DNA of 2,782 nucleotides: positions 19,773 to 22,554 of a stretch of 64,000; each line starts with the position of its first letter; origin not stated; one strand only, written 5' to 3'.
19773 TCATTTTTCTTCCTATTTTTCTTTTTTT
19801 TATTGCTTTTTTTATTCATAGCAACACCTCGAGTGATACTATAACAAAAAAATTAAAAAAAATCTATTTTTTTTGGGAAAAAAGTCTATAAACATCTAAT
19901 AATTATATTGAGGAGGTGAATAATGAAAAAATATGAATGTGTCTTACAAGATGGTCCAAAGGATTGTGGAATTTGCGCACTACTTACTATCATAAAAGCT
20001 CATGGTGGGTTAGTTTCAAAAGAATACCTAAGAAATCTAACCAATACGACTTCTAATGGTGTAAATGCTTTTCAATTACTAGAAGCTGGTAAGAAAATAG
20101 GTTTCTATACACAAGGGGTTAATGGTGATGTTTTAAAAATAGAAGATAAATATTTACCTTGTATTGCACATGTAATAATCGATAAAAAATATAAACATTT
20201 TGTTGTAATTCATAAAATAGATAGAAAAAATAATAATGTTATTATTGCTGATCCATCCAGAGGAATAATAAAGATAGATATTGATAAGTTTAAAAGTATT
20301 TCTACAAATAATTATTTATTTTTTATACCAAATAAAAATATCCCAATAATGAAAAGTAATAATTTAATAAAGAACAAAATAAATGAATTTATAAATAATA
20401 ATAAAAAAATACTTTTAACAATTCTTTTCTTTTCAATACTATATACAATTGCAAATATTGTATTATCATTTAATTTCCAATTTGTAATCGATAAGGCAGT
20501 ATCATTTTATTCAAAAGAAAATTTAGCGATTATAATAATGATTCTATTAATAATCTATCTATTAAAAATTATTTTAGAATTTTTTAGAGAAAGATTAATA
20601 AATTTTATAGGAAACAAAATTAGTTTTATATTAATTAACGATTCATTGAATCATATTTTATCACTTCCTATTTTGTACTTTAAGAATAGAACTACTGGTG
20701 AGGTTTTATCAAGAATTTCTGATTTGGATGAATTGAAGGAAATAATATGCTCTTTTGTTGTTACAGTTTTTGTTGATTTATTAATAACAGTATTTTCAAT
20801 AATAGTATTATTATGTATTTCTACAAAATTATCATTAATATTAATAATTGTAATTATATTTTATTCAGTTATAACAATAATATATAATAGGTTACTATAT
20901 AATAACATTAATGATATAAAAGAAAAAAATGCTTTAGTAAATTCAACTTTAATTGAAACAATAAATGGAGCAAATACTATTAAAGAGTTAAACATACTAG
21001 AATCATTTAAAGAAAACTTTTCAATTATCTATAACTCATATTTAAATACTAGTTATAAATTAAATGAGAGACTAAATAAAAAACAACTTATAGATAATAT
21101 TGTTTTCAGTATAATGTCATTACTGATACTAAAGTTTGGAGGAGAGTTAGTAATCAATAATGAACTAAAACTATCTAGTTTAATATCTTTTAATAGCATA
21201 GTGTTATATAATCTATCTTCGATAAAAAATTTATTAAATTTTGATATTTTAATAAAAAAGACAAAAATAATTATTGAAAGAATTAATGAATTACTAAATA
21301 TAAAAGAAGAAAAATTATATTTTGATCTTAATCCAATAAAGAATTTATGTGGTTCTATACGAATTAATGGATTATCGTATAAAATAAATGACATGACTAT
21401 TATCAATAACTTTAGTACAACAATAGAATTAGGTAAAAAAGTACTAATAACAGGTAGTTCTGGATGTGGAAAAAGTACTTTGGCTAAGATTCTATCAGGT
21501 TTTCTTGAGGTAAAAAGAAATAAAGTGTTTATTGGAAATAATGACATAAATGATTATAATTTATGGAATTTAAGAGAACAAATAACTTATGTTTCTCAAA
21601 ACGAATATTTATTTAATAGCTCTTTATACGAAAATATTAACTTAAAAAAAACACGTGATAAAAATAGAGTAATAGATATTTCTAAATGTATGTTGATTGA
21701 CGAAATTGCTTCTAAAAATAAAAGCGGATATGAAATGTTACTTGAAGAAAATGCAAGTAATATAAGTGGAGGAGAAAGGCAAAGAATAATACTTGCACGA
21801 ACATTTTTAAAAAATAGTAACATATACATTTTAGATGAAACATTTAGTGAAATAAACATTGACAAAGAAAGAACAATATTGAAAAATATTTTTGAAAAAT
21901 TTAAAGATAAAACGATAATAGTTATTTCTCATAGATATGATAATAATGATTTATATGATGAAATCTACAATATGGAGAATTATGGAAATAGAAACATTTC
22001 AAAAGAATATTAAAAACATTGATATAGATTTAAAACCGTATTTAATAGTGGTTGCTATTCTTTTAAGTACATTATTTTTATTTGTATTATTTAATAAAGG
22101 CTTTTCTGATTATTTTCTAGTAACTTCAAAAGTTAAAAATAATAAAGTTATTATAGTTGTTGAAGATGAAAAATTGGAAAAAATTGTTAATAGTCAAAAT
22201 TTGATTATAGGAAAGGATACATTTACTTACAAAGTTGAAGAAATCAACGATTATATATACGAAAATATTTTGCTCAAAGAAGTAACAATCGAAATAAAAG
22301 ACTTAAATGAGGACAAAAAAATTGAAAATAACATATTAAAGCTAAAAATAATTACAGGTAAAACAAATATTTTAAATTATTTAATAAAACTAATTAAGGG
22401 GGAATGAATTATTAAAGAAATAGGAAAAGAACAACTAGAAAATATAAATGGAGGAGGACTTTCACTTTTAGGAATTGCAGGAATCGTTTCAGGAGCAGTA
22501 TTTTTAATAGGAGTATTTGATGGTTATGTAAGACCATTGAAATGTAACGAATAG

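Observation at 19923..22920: Compact class II (likely two-peptide) bacteriocin locus whose peptide genes are missing from the ORF track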

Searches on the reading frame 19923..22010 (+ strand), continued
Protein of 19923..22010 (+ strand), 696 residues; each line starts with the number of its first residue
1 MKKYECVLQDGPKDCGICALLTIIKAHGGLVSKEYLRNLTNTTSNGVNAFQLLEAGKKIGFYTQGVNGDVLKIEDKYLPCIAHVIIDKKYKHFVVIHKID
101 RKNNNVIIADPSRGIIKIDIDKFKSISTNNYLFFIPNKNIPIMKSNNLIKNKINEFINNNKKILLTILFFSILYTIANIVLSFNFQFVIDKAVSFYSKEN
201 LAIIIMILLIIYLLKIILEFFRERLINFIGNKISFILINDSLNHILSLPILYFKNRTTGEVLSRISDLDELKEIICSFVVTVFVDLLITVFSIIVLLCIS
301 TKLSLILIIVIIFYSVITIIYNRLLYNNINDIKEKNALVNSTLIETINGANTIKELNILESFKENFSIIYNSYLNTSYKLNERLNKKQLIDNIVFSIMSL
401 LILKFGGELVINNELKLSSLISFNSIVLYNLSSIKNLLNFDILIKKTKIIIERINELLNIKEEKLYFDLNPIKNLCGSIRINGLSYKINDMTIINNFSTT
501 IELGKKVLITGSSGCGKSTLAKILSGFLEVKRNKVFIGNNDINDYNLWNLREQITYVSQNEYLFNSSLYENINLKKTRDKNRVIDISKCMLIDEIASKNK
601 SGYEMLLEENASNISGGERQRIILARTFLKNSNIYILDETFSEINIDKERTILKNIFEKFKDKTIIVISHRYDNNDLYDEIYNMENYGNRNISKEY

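Call 56: get_annotated_region(hit=H4, flank=4000)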
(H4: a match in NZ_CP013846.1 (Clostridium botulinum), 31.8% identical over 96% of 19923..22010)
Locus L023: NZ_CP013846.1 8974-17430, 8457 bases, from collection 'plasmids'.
description: Clostridium botulinum strain A634 plasmid pRSJ19_1, complete sequence
organism: Clostridium botulinum (NCBI taxid 1491)
taxonomy: Bacteria; Bacillota; Clostridia; Eubacteriales; Clostridiaceae; Clostridium; Clostridium botulinum
host: -; source: Microbial isolate; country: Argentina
typing (MOB-suite, as given by PLSDB): non-mobilizable; replicon rep_cluster_958
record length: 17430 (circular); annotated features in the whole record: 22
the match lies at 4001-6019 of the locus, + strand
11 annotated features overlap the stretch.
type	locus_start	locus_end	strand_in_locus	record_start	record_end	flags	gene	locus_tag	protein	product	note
CDS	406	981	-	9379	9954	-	-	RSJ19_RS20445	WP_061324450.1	site-specific integrase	-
CDS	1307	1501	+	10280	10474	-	-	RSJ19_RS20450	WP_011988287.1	helix-turn-helix transcriptional regulator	-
CDS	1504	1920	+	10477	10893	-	-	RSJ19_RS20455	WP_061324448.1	hypothetical protein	-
CDS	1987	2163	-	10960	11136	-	-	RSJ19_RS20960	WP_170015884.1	hypothetical protein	-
CDS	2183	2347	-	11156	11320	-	-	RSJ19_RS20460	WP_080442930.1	class IIb bacteriocin, lactobin A/cerein 7B family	-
CDS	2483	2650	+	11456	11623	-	-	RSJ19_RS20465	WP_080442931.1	cysteine peptidase family C39 domain-containing protein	GO:0006508 - proteolysis [Evidence IEA]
CDS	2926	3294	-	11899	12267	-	-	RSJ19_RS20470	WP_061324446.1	hypothetical protein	-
CDS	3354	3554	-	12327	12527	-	-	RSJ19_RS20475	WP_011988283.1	hypothetical protein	-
CDS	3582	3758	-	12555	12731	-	-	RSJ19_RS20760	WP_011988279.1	colicin V family bacteriocin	-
CDS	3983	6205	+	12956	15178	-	-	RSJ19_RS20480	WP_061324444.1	peptidase domain-containing ABC transporter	-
CDS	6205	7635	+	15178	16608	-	-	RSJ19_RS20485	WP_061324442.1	HlyD family efflux transporter periplasmic adaptor subunit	-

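Call 57: get_annotated_region(hit=H1, flank=4000)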
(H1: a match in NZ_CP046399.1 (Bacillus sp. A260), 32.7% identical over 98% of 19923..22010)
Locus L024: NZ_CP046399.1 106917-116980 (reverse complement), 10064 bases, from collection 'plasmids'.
description: Bacillus sp. A260 plasmid unnamed11, complete sequence
organism: Bacillus sp. A260 (NCBI taxid 2660750)
taxonomy: Bacteria; Bacillota; Bacilli; Bacillales; Bacillaceae; Bacillus; Bacillus sp. A260
host: -; source: single cell; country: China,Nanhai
typing (MOB-suite, as given by PLSDB): conjugative; replicon rep_cluster_166; relaxase MOBP; mating-pair formation MPF_T
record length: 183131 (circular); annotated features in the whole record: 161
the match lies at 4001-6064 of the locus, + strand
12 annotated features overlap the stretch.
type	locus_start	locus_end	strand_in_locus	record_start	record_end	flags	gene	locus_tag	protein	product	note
CDS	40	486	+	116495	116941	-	-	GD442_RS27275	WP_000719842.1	GNAT family N-acetyltransferase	-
CDS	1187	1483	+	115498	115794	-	-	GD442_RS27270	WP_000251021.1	metalloregulator ArsR/SmtB family transcription factor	GO:0006355 - regulation of DNA-templated transcription [Evidence IEA]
CDS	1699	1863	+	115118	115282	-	-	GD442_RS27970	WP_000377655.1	hypothetical protein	-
CDS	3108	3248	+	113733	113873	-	-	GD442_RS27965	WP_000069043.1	hypothetical protein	-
CDS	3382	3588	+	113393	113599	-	-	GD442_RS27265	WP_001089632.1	class IIb bacteriocin, lactobin A/cerein 7B family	-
CDS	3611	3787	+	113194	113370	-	-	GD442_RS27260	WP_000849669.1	class IIb bacteriocin, lactobin A/cerein 7B family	-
CDS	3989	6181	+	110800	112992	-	-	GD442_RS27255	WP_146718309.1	peptidase domain-containing ABC transporter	-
CDS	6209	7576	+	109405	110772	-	-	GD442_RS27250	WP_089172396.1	HlyD family secretion protein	-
CDS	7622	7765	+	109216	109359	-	-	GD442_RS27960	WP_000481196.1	hypothetical protein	-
CDS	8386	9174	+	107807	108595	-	-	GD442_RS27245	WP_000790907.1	hypothetical protein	-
CDS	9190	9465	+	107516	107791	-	-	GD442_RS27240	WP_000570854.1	hypothetical protein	-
CDS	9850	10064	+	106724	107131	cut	-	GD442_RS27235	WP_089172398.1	nucleotidyltransferase domain-containing protein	-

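Call 64: get_annotated_region(hit=H15, flank=2500)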
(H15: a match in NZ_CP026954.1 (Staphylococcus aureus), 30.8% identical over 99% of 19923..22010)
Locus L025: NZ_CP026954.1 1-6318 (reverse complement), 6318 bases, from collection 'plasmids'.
description: Staphylococcus aureus strain FDAARGOS_48 plasmid unnamed1
organism: Staphylococcus aureus (NCBI taxid 1280)
taxonomy: Bacteria; Bacillota; Bacilli; Bacillales; Staphylococcaceae; Staphylococcus; Staphylococcus aureus
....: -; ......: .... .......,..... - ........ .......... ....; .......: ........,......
typing (MOB-suite, as given by PLSDB): non-mobilizable
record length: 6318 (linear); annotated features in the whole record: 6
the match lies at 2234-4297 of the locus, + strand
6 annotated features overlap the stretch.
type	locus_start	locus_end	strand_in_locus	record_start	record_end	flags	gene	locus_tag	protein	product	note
CDS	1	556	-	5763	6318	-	-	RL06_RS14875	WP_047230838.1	response regulator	GO:0000160 - phosphorelay signal transduction system [Evidence IEA]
CDS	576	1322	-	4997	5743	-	-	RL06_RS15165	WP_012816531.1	GHKL domain-containing protein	-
CDS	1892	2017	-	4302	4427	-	-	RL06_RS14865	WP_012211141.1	EntF family bacteriocin induction factor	-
CDS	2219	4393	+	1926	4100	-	-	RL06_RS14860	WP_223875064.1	peptidase domain-containing ABC transporter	-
CDS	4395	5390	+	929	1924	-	-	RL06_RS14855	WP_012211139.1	HlyD family secretion protein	-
CDS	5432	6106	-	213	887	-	-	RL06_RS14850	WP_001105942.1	IS6-like element ISSau6 family transposase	GO:0006313 - DNA transposition [Evidence IEA]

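Call 65: get_annotated_region(hit=H18, flank=2500)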
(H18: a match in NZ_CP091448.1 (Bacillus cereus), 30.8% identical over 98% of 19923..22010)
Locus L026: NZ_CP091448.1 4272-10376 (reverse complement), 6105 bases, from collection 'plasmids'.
description: Bacillus cereus strain MO2 plasmid unnamed4, complete sequence
organism: Bacillus cereus (NCBI taxid 1396)
taxonomy: Bacteria; Bacillota; Bacilli; Bacillales; Bacillaceae; Bacillus; Bacillus cereus
host: -; source: Moringa oleifera,whole organism,root surface; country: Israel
typing (MOB-suite, as given by PLSDB): non-mobilizable; replicon rep_cluster_1836
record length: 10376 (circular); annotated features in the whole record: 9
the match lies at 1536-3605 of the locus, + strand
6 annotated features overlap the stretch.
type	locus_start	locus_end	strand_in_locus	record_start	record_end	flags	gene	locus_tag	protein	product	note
CDS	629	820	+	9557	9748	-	-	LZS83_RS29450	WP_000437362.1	hypothetical protein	-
CDS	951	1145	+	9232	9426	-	-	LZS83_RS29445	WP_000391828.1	Blp family class II bacteriocin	GO:0042742 - defense response to bacterium [Evidence IEA]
CDS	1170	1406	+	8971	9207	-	-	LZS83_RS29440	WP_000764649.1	Blp family class II bacteriocin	GO:0042742 - defense response to bacterium [Evidence IEA]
CDS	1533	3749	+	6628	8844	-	-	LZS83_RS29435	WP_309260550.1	peptidase domain-containing ABC transporter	-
CDS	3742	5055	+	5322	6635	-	-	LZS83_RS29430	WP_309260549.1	HlyD family efflux transporter periplasmic adaptor subunit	-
CDS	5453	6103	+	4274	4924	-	-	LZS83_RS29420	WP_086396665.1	helix-turn-helix domain-containing protein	-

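Call 66: get_annotated_region(hit=H10, flank=2500)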
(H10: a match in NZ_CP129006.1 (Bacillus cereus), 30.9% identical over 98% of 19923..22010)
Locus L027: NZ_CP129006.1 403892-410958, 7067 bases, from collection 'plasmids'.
description: Bacillus cereus strain lycx plasmid unnamed, complete sequence
organism: Bacillus cereus (NCBI taxid 1396)
taxonomy: Bacteria; Bacillota; Bacilli; Bacillales; Bacillaceae; Bacillus; Bacillus cereus
host: -; source: cattle,Isolated from the spleen of sudden death cattle; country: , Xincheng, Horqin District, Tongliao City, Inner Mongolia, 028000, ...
typing (MOB-suite, as given by PLSDB): non-mobilizable; replicon rep_cluster_125,rep_cluster_459; mating-pair formation MPF_T
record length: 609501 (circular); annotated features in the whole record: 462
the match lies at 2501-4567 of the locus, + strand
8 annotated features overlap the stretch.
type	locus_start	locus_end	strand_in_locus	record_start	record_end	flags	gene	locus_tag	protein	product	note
CDS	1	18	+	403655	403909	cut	-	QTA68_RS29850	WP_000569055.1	hypothetical protein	-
CDS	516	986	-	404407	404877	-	-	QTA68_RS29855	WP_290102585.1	CPBP family intramembrane glutamic endopeptidase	GO:0071586 - CAAX-box protein processing [Evidence IEA]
CDS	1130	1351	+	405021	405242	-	-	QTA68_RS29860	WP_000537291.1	helix-turn-helix transcriptional regulator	-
CDS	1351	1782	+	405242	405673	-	-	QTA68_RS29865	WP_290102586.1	DUF6773 family protein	-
CDS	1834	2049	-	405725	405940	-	-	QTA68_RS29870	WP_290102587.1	hypothetical protein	-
CDS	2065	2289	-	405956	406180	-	-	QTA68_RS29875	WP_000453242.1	hypothetical protein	-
CDS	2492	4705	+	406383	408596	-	-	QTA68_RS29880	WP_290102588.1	peptidase domain-containing ABC transporter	-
CDS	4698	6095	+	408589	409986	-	-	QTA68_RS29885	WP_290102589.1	HlyD family efflux transporter periplasmic adaptor subunit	-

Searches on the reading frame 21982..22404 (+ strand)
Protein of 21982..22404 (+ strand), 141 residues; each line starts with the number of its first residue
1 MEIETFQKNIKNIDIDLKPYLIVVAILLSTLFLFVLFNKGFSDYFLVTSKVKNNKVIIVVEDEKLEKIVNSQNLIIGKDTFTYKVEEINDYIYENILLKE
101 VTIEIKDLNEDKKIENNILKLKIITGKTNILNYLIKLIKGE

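Call 9: search_protein_families(library=pfam, proteins=[window:21982-22404:+], max_evalue=1)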
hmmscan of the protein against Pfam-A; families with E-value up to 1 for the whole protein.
window:21982-22404:+ (141 aa): 0 families

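Call 10: search_protein_families(library=ncbifam, proteins=[window:21982-22404:+], max_evalue=1)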
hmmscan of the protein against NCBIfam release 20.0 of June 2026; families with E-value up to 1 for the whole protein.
window:21982-22404:+ (141 aa): 1 family
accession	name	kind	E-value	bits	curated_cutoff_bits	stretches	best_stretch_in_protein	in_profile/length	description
TIGR01913.1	bet_lambda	equivalog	0.086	12.7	76.95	1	54-106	52-94/188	phage recombination protein Bet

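Call 20: find_homologous_proteins(query=window:21982-22404:+, max_evalue=0.01)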
Query window:21982-22404:+ (141 aa): 3 proteins with E <= 0.01 among 82 candidates.
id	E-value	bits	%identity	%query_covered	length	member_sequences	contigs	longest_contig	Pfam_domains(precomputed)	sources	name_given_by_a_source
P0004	4.9e-76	271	100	100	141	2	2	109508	-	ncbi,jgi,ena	-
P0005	3.6e-51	190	69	100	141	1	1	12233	-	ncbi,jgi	jgi:replicative superfamily II helicase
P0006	7.8e-37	144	55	100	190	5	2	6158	-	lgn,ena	-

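Call 38: find_encoding_contigs(protein=P0006, flank=3000, max_places=2)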
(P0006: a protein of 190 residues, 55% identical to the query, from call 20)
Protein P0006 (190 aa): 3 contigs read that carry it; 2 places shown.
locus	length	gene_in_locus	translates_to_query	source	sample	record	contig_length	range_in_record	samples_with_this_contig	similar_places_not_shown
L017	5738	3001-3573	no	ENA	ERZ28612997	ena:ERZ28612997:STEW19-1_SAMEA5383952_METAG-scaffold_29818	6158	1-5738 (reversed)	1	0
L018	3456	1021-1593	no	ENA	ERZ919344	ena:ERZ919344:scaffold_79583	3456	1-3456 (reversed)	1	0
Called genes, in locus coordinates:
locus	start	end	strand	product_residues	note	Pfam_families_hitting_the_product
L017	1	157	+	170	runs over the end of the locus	PF22043:DUF6935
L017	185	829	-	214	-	-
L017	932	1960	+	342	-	-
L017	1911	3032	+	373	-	-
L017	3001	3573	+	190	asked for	-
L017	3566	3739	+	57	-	-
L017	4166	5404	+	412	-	PF11104:PilM_2, PF02491:SHS2_FTSA, PF14450:FtsA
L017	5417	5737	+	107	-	?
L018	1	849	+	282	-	?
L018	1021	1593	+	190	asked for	-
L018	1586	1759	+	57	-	-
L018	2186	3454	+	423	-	?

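Call 45: search_protein_families(library=pfam, alignment_id=A5, max_evalue=10)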
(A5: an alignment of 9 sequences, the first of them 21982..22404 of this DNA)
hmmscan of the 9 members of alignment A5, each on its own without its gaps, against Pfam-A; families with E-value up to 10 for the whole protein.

A. member 1, window:21982-22404:+ (141 aa): 0 families

B. families by the number of members that match (of 9 scanned): 7 families
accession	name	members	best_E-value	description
PF08722.17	Tn7_TnsA-like_N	1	0.012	TnsA-like endonuclease N terminal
PF06713.17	bPH_4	1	0.027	Bacterial PH domain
PF03412.21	Peptidase_C39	1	0.031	Peptidase C39 family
PF17204.8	Sid-5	1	0.084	Sid-5 family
PF25630.1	Phycodna_minor_capsid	1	0.16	Phycodnaviridae minor capsid protein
PF05808.16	Podoplanin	1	0.25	Podoplanin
PF06070.16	Herpes_UL32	1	0.66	Herpesvirus large structural phosphoprotein UL32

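Call 50: predict_structure(alignment_id=A6)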
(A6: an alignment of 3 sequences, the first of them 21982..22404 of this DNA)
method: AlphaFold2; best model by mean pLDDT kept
length: 141 residues; sequences in the alignment: 3
mean_pLDDT: 65.0   pTM: 0.46
mean pLDDT of the five models: 65.0, 60.3, 51.6, 45.8, 44.7
residues with pLDDT >= 90: 0; 70-90: 58; 50-70: 61; < 50: 22
segments of 3 or more residues with pLDDT < 50: 36-41, 113-116, 127-134
pLDDT, mean of each block of 10 residues (from residue 1): 53 57 70 54 64 77 76 70 82 81 72 53 55 49 39
secondary structure, 60 per line:
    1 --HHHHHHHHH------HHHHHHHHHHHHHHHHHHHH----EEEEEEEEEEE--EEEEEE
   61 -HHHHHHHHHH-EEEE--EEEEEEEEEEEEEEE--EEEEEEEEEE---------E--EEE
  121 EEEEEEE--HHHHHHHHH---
elements in order: H3-11 H18-37 E42-52 E55-60 H62-71 E73-76 E79-93 E96-105 E118-127 H130-138

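Call 53: fold_search(model_id=the predicted structure, library=pdb)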
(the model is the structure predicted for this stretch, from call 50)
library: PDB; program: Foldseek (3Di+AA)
matches with E <= 10: 844; with E <= 0.001: 0
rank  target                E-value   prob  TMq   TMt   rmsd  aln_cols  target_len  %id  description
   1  8ziq_M                5.3e-02  0.98  0.38  0.11   7.8       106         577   10  HerA-DUF4297 complex with DNA (released 2025-03-12)
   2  8ziq_N                5.6e-02  0.99  0.32  0.09   3.7        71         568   10  HerA-DUF4297 complex with DNA (released 2025-03-12)
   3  8xaw_D                6.6e-02  0.69  0.27  0.09   8.7       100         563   13  Cryo-EM structure of an anti-phage defense complex bound to AMPPNP and DNA at state 1 (released 2024-06-05)
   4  7mie                  7.0e-02  0.90  0.33  0.21  14.2       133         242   11  Crystal structure of the Borreliella burgdorferi PlzA protein in complex with c-di-GMP (released 2021-06-30)
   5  8zdo_s                7.8e-02  0.93  0.29  0.09   6.2        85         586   18  Cryo-EM structure of Mycobacteriophage Douge baseplate (gp13, gp17, gp23, gp16, gp18 and gp20) (released 2025-06-25)
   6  8zis_D                8.8e-02  0.96  0.31  0.10   3.8        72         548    8  HerA Hexamer (released 2025-03-12)
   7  8rqc_A                9.3e-02  0.72  0.28  0.15  13.8       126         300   10  Crystal structure of CRBN-midi in complex with mezigdomide and IKZF1 ZF2 (released 2024-09-25)
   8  9c1n_R                9.8e-02  0.98  0.32  0.09   3.8        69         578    9  HerA-DUF4297 assembly 2 (released 2025-06-04)
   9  8ziq_O                1.2e-01  0.94  0.38  0.12   8.2       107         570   11  HerA-DUF4297 complex with DNA (released 2025-03-12)
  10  5iv5_BJ               1.2e-01  0.44  0.25  0.05  15.4       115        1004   16  Cryo-electron microscopy structure of the hexagonal pre-attachment T4 baseplate-tail tube complex (released 2016-05-18)
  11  5xu0_C                1.2e-01  0.95  0.32  0.22   5.0        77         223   13  Structure of the membrane fusion protein Spr0693 from Streptococcus pneumoniae R6 (released 2018-01-24)
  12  8ftm_B                1.3e-01  0.80  0.34  0.09   5.3       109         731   11  Setx-ssRNA-ADP-SO4 complex (released 2023-10-25)
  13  9c1m_Q                1.5e-01  0.94  0.30  0.09   3.9        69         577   10  HerA-DUF assembly 1 (released 2025-06-04)
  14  9c1m_M                1.5e-01  0.94  0.30  0.09   3.9        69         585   10  HerA-DUF assembly 1 (released 2025-06-04)
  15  9c7n_A                1.5e-01  0.84  0.26  0.39   5.6        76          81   10  Crystal Structure of the GL3 ACT-like Domain (released 2025-10-08)
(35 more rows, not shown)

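Call 54: search_solved_structures(query=A5, max_evalue=10)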
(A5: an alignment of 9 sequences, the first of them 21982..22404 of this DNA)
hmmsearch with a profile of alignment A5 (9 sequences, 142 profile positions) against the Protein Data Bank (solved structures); distinct sequences matched with E-value up to 10: 1.
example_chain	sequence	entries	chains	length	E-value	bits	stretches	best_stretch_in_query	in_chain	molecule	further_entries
9uzo_F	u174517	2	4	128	0.15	15.3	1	16-54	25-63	Entry-fusion complex protein OPG094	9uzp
